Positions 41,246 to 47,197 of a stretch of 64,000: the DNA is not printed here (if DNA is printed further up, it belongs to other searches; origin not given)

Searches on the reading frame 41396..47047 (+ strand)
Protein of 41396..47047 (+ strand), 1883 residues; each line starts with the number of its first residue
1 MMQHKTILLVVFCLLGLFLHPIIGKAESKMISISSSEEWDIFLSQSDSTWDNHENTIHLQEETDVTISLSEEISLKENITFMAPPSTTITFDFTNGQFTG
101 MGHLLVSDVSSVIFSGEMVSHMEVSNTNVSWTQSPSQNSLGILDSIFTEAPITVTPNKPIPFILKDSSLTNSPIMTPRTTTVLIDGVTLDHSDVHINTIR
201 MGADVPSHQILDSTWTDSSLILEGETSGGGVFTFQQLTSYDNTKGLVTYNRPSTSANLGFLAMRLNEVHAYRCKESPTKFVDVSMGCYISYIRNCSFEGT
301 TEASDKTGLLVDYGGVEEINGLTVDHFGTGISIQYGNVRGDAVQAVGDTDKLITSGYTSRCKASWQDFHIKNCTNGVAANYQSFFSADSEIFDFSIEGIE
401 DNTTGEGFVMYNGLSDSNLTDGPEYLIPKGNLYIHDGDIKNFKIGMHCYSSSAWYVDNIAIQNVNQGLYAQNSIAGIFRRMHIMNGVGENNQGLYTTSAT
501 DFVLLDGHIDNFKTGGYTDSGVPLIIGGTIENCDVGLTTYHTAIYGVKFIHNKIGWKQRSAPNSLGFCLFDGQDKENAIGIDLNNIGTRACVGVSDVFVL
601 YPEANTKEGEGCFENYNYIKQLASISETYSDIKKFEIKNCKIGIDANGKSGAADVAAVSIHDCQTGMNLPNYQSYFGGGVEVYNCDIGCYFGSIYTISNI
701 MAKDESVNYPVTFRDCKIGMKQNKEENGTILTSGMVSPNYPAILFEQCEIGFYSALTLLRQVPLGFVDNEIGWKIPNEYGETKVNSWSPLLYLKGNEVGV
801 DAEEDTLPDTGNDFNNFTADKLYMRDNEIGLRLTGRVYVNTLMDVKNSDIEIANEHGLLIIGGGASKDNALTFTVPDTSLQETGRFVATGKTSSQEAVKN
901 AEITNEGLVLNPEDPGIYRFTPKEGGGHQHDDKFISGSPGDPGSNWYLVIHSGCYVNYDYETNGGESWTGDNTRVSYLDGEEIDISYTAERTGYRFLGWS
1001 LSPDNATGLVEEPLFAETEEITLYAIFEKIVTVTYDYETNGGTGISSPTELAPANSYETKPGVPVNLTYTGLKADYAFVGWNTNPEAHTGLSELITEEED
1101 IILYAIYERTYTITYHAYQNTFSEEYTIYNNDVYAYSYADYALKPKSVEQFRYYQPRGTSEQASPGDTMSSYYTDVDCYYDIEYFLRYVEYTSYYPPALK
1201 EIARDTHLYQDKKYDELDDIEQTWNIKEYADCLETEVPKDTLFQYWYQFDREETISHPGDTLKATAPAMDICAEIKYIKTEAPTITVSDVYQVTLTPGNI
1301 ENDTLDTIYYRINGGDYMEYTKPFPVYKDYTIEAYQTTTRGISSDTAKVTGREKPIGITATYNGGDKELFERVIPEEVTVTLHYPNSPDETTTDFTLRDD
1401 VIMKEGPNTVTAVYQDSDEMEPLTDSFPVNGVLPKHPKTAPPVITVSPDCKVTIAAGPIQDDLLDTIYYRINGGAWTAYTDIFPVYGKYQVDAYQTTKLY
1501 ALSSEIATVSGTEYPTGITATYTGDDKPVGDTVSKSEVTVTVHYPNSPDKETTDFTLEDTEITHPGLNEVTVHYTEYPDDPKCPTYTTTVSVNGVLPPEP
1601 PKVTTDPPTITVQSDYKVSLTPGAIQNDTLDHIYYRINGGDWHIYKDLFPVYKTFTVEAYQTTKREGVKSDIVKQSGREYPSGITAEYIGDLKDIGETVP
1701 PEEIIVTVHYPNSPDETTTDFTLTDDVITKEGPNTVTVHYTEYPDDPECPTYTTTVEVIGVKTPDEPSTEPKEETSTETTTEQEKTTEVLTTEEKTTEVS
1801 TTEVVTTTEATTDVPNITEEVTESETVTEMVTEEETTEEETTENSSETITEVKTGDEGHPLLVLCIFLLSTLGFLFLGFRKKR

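Call 7: search_protein_families(library=pfam, proteins=[window:41396-47047:+], max_evalue=0.01)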
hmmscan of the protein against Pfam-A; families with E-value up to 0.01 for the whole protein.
window:41396-47047:+ (1883 aa): 1 family
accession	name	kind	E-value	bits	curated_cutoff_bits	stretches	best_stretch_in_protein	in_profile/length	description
PF09479.16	Flg_new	-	1.4e-10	41.6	27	2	959-1025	4-64/65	Listeria-Bacteroides repeat domain (List_Bact_rpt)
